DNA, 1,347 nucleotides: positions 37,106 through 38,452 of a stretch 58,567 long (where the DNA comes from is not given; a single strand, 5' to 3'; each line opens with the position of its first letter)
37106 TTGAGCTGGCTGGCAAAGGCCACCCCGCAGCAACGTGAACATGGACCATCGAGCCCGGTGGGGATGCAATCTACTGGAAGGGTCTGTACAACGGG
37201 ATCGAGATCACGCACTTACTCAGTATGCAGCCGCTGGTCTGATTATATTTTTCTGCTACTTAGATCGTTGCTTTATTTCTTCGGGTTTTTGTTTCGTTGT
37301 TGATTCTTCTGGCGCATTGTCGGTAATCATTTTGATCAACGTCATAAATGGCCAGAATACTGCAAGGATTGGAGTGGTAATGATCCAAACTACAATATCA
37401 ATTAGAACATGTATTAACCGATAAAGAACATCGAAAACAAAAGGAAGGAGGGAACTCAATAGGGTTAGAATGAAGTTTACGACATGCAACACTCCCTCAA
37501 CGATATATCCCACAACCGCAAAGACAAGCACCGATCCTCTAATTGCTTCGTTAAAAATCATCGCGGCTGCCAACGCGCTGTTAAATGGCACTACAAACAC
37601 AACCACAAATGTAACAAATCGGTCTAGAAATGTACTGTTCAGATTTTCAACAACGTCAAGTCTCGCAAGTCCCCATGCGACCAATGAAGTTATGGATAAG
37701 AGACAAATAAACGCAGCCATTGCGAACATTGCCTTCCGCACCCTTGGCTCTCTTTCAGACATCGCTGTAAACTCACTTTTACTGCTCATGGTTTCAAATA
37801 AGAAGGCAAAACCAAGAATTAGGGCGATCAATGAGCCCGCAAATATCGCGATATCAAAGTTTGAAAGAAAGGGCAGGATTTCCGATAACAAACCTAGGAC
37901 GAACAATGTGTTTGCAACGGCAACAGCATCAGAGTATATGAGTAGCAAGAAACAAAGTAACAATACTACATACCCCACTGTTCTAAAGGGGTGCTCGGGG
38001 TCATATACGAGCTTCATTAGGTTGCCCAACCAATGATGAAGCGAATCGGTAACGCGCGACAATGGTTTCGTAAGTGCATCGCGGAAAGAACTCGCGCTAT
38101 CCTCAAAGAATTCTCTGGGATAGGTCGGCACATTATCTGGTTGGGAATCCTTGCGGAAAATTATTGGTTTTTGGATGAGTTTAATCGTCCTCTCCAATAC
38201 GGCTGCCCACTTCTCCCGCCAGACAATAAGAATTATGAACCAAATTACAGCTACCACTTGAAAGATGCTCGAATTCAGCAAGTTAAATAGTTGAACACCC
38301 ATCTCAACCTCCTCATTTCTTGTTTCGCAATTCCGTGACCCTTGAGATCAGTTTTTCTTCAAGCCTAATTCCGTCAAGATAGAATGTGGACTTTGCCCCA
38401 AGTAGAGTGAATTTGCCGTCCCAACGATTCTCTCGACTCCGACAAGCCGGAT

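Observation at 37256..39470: Candidate undescribed module: A-tract-promoted lipoprotein (split, weakly vWA-like) plus polytopic membrane protein in an AT-rich islet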

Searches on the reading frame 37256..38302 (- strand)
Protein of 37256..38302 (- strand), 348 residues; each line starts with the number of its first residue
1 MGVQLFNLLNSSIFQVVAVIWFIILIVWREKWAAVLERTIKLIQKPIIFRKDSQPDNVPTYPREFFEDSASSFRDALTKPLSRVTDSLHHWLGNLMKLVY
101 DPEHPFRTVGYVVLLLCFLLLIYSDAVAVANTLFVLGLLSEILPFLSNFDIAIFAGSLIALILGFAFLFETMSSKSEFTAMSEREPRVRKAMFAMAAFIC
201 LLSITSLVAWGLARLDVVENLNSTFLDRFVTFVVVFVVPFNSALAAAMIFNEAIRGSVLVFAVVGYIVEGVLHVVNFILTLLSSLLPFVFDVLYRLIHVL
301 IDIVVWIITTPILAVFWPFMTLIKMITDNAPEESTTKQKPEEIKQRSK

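Call 4: search_protein_families(library=pfam, proteins=[window:37256-38302:-], max_evalue=1)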
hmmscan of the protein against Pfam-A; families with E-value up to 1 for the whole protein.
window:37256-38302:- (348 aa): 3 families
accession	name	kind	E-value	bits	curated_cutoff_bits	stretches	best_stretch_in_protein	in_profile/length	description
PF06864.17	PAP_PilO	-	0.025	13.8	26.7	1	169-219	151-199/419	Pilin accessory protein (PilO)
PF04869.20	Uso1_p115_head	-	0.027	14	28.2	1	84-175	149-238/313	Uso1 / p115 like vesicle tethering protein, head region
PF04123.18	DUF373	-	0.99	9.2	28.3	0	124-280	149-302/335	Domain of unknown function (DUF373)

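Call 6: find_homologous_proteins(query=window:37256-38302:-, max_evalue=0.01)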
Query window:37256-38302:- (348 aa): 10 proteins with E <= 0.01 among 8000 candidates.
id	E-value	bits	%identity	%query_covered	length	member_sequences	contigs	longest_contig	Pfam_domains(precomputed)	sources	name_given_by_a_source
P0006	9.5e-211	717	96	100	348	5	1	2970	-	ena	-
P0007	5.8e-144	497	64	99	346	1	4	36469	-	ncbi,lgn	-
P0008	1.4e-141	490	63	100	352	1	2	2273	-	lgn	-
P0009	3.7e-138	478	59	100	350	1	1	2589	-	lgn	-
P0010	3.4e-137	475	61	98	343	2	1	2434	-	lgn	-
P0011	7.0e-135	468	63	95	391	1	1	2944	-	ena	-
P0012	5.7e-134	465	60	98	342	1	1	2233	-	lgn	-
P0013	8.8e-131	454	58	100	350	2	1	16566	-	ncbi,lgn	-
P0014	1.8e-126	440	59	94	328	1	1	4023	-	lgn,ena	-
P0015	7.2e-96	339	50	92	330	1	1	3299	-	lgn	-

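Call 9: find_encoding_contigs(protein=P0007, flank=10000, max_places=6)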
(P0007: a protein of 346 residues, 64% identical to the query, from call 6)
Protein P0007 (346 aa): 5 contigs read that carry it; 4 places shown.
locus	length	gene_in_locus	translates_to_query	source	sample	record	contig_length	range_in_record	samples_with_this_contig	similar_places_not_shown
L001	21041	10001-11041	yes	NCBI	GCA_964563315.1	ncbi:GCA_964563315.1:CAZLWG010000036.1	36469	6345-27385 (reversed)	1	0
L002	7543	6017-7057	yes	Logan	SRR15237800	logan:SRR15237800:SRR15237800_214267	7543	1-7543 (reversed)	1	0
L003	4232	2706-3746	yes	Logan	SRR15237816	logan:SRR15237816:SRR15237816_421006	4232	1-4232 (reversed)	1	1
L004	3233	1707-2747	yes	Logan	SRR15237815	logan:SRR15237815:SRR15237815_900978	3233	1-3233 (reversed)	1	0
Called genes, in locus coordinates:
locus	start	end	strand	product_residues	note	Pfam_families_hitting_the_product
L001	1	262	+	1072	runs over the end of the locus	PF25873:WHD_MalT, PF00515:TPR_1 (faint), PF07719:TPR_2 (faint), PF24885:TPR_NPHP3 (weak), PF13424:TPR_12, PF14938:SNAP (weak), PF13424:TPR_12, PF03704:BTAD, +4 more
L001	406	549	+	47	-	-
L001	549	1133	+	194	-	PF17248:DUF5317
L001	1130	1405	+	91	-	-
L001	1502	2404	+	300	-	PF13487:HD_5, PF01966:HD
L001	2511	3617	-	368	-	-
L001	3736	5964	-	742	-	PF02518:HATPase_c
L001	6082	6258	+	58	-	-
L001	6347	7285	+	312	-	PF00348:polyprenyl_synt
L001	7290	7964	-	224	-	PF00072:Response_reg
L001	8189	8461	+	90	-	-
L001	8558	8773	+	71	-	-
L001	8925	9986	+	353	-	-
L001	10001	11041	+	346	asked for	-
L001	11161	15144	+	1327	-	PF07517:SecA_DEAD, PF01043:SecA_PP_bind, PF21090:P-loop_SecA, PF07516:SecA_SW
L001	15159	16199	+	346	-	PF00962:A_deaminase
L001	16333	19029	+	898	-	PF00330:Aconitase, PF00694:Aconitase_C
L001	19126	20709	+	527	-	PF13676:TIR_2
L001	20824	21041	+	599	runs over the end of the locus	PF00009:GTP_EFTU, PF01926:MMR_HSR1 (faint), PF00071:Ras (faint), PF03144:GTP_EFTU_D2, PF22042:EF-G_D2 (weak), PF14492:EFG_III (weak), PF00679:EFG_C, PF06421:LepA_C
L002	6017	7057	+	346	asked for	-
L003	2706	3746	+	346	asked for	-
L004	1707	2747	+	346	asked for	-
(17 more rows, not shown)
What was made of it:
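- A TIR_2 gene lies 8 kb away in L001 (call 9).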

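Call 10: find_encoding_contigs(protein=P0013, flank=10000, max_places=6)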
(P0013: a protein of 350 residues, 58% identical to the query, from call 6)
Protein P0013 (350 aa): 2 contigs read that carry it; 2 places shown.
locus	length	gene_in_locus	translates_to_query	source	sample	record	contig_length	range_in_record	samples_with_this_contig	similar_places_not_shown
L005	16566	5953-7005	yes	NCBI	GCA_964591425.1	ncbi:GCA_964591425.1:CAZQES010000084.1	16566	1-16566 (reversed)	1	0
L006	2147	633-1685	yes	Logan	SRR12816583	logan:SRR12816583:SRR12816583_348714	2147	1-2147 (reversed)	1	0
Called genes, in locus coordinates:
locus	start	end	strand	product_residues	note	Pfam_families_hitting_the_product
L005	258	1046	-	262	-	PF07690:MFS_1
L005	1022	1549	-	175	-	-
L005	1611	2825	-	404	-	PF00149:Metallophos, PF12850:Metallophos_2 (faint)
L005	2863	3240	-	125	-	PF05635:23S_rRNA_IVP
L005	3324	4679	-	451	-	PF13529:Peptidase_C39_2, PF00515:TPR_1 (faint), PF07719:TPR_2 (faint)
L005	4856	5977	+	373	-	-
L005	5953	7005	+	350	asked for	-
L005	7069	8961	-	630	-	PF00012:HSP70, PF06723:MreB_Mbl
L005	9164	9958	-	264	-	-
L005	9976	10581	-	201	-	-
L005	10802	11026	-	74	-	PF03551:PadR (weak)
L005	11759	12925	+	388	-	PF00072:Response_reg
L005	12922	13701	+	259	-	PF00205:TPP_enzyme_M (faint), PF02146:SIR2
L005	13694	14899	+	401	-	PF13185:GAF_2, PF01590:GAF, PF13492:GAF_3, PF00512:HisKA, PF02518:HATPase_c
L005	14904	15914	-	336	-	PF08240:ADH_N, PF16912:Glu_dehyd_C, PF02558:ApbA (weak), PF00107:ADH_zinc_N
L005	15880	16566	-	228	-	?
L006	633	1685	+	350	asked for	-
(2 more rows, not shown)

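Call 15: find_related_loci(query=A2, collection=genome_contigs, flank=10000)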
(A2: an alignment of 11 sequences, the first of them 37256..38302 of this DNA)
Query A2 (348 aa) in genome_contigs; peptide patterns used: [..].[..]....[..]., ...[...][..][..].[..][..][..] (x = any residue, [..] = any of these).
118 stretches matched a pattern; 3 encode a relative of the query (tblastn E <= 1e-3); 3 distinct loci.
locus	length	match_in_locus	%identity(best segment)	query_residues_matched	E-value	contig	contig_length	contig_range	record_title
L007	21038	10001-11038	64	1-346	1e-139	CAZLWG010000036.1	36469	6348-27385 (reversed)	MAG TPA_asm: uncultured Anaerolinea sp. isolate SRP329715_co1_388 genome assembly, contig: NODE_1527_length_36469_cov_17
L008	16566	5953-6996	58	1-348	5e-131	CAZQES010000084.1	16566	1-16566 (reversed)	MAG TPA_asm: uncultured Anaerolinea sp. isolate SRP287051_co2_9 genome assembly, contig: NODE_6465_length_16566_cov_7.22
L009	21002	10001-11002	48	6-337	9e-98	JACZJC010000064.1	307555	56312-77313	MAG: Anaerolineales bacterium isolate MAG9 chloroflexi_3_contig_1168802, whole genome shotgun sequence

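Call 20: search_protein_families(library=pfam, proteins=[L009:11072-12952:+, L009:12979-14124:+, L009:8932-9984:+, L009:7378-8097:-, L001:8189-8461:+, L001:8558-8773:+], max_evalue=0.1)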
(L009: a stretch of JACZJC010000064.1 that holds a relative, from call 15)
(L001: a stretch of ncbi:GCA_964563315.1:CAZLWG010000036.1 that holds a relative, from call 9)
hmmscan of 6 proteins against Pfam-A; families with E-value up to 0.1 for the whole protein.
L009:11072-12952:+ (626 aa): 1 family
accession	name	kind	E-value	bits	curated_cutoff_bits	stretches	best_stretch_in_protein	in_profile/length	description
PF00092.34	VWA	-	0.018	15.7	23.8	1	62-203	2-139/174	von Willebrand factor type A domain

L009:12979-14124:+ (381 aa): 1 family
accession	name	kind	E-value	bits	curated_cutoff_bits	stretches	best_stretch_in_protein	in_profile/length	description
PF09925.14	DUF2157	-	0.046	13.9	32.4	1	284-347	27-88/146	Predicted membrane protein (DUF2157)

L009:8932-9984:+ (350 aa): 0 families

L009:7378-8097:- (239 aa): 9 families
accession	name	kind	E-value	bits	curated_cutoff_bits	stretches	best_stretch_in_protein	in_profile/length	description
PF00196.25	GerE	-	1.7e-10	40.8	23.5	1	163-220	1-56/57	Bacterial regulatory proteins, luxR family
PF00072.30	Response_reg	-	1.9e-10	41.3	30.2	1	16-124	1-100/111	Response regulator receiver domain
PF04545.22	Sigma70_r4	-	4.2e-05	23.4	24.1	1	164-208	4-47/50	Sigma-70, region 4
PF01047.28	MarR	-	0.00049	20.4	24.6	1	165-200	1-36/59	MarR family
PF13384.12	HTH_23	-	0.00067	19.8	24.6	1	169-203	7-39/50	Homeodomain-like domain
PF08281.18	Sigma70_r4_2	-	0.002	18.1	25.7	1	164-205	10-50/54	Sigma-70, region 4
PF04967.18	HTH_10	-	0.0056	16.9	23.1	1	184-209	26-51/53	HTH DNA binding domain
PF12802.13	MarR_2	-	0.011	16.3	27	1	165-202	3-41/61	MarR family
PF08279.18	HTH_11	-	0.028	14.7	25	0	180-200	14-34/55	HTH domain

L001:8189-8461:+ (90 aa): 0 families

L001:8558-8773:+ (71 aa): 2 families
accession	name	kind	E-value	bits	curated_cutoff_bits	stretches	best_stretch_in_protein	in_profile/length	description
PF10055.14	DUF2292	-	0.003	17.6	22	1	26-51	2-26/37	Uncharacterized small protein (DUF2292)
PF23538.1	Teneurin_ABD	-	0.09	13.3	27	1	19-65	19-64/115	Teneurin antibiotic-binding-like domain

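Call 25: search_solved_structures(query=A2, max_evalue=10)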
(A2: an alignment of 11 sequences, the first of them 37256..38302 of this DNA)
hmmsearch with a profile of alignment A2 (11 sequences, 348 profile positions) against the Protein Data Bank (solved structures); distinct sequences matched with E-value up to 10: 2.
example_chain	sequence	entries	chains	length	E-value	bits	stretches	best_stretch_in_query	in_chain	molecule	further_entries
8ymc_C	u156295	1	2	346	1.4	11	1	72-221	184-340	Cell division protein FtsX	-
8hd0_C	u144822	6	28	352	1.5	11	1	72-221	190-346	Cell division protein FtsX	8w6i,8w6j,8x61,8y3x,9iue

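Call 36: find_encoding_contigs(protein=P0006, flank=5000, max_places=4)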
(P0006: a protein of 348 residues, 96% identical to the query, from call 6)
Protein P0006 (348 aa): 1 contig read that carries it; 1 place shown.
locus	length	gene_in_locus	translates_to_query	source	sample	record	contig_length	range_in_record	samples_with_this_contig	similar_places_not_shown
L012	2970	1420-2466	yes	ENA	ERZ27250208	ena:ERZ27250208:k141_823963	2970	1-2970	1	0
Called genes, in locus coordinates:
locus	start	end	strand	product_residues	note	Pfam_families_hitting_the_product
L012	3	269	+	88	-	?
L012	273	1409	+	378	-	-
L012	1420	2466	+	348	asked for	-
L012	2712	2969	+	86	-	?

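Call 45: find_encoding_contigs(protein=P0015, flank=5000, max_places=3)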
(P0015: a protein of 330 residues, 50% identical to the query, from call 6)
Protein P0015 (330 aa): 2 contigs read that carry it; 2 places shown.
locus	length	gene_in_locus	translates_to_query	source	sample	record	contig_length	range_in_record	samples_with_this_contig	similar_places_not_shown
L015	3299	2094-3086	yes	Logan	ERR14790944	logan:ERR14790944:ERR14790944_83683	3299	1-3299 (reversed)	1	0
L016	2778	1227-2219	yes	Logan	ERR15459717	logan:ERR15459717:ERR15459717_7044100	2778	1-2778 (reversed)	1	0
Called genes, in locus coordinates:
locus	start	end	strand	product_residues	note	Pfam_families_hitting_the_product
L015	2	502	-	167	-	?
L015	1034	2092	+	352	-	-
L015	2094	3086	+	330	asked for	-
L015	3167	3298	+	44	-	?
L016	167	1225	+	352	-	-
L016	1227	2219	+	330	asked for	-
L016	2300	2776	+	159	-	?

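Call 61: find_homologous_proteins(query=A4, max_evalue=0.001)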
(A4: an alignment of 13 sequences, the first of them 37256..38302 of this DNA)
Query A4 (13 sequences) (348 aa, profile of the alignment): 11 proteins with E <= 0.001 among 8000 candidates.
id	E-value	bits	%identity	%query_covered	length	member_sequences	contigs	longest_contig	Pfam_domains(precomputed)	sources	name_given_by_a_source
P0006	1.4e-169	582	96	100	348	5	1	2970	-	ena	-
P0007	2.0e-169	581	64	99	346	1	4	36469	-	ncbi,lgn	-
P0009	6.2e-169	580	59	100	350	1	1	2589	-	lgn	-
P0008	1.5e-167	575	63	100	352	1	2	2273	-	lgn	-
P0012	1.0e-163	562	60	98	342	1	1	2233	-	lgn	-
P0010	3.6e-163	561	61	98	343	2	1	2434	-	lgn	-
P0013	7.9e-163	560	58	100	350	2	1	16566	-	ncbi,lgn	-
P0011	3.2e-160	551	63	95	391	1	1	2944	-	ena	-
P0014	4.4e-154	531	59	94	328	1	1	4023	-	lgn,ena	-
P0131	3.8e-127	442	45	93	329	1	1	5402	-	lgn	-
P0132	1.1e-118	414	33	89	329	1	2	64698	-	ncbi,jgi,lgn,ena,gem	-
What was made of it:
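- Tried and rejected: A second word-indexed protein search with an alignment added only two membrane homologues (call 61).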

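Call 62: find_related_loci(query=A4, collection=metagenome_contigs, flank=8000)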
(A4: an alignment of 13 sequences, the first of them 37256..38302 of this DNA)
Query A4 (348 aa) in metagenome_contigs; peptide patterns used: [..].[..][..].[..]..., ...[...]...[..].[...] (x = any residue, [..] = any of these).
346 stretches matched a pattern; 8 encode a relative of the query (tblastn E <= 1e-3); 8 distinct loci.
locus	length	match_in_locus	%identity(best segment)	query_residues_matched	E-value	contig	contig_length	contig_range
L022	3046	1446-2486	47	6-348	3e-96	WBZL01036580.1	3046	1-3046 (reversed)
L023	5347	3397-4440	46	1-348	3e-92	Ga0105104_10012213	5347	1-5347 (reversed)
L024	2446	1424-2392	43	5-325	8e-93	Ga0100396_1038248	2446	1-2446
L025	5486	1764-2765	48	1-332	4e-90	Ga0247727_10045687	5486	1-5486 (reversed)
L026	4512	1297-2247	42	5-319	3e-81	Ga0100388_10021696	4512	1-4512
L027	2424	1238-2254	42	1-339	2e-81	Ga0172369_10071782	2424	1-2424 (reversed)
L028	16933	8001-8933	33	5-312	3e-37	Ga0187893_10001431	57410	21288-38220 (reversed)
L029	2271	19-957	26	4-315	3e-29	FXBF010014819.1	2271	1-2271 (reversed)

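Call 65: search_protein_families(library=padloc, proteins=[window:37256-38302:-, P0132, P0013], max_evalue=0.1)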
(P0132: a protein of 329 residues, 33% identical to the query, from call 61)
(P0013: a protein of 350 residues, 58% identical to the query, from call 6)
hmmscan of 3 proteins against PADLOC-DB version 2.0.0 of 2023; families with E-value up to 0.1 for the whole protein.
window:37256-38302:- (348 aa): 0 families

P0132 (329 aa): 0 families

P0013 (350 aa): 0 families
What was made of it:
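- Neither protein nor their distant homologues hit PADLOC (call 65).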

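Call 66: search_protein_families(library=ncbifam, proteins=[window:37256-38302:-, P0132, P0013], max_evalue=0.1)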
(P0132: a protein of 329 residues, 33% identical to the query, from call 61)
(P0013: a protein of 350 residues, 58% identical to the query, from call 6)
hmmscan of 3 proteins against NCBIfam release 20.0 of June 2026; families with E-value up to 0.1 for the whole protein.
window:37256-38302:- (348 aa): 0 families

P0132 (329 aa): 0 families

P0013 (350 aa): 0 families

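Call 75: find_encoding_contigs(protein=window:37256-38302:-, flank=4000, max_places=10)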
Protein window:37256-38302:- (348 aa): 6 contigs read that carry it; 4 places shown.
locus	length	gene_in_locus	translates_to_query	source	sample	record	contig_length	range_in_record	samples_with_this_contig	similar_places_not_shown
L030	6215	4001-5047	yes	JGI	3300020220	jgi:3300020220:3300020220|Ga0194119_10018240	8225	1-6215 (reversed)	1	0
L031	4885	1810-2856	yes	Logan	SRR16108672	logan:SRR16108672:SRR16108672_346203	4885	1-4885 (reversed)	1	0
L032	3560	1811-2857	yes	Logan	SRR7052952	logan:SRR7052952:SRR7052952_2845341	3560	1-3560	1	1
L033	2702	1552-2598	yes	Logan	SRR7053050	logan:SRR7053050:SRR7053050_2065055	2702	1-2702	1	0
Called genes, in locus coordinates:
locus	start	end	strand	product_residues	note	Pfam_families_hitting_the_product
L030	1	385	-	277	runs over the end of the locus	PF04402:SIMPL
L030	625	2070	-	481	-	PF00672:HAMP, PF00512:HisKA, PF02518:HATPase_c, PF13581:HATPase_c_2 (weak)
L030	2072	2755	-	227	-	PF00072:Response_reg, PF00486:Trans_reg_C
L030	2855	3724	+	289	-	-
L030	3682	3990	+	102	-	-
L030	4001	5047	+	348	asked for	-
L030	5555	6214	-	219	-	?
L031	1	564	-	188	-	?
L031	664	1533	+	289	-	-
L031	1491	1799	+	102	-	-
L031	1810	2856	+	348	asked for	-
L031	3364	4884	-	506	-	?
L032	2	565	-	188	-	?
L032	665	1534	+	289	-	-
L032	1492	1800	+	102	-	-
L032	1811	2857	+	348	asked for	-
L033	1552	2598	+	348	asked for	-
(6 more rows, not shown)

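Call 80: search_solved_structures(query=A5, max_evalue=10)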
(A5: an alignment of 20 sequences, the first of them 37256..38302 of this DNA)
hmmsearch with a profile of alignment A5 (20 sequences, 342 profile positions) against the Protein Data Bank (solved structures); distinct sequences matched with E-value up to 10: 3.
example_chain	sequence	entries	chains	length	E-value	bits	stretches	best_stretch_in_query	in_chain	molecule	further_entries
1c89_A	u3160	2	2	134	0.19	14.1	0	230-254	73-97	ANTIFREEZE PROTEIN TYPE III | PROTEIN (ANTIFREEZE PROTEIN TYPE III)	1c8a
5j10_A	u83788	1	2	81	1.3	11.3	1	63-113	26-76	peptide design 2L4HC2_24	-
4uos_A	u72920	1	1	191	6.5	9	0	33-103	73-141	DESIGNED HELICAL BUNDLE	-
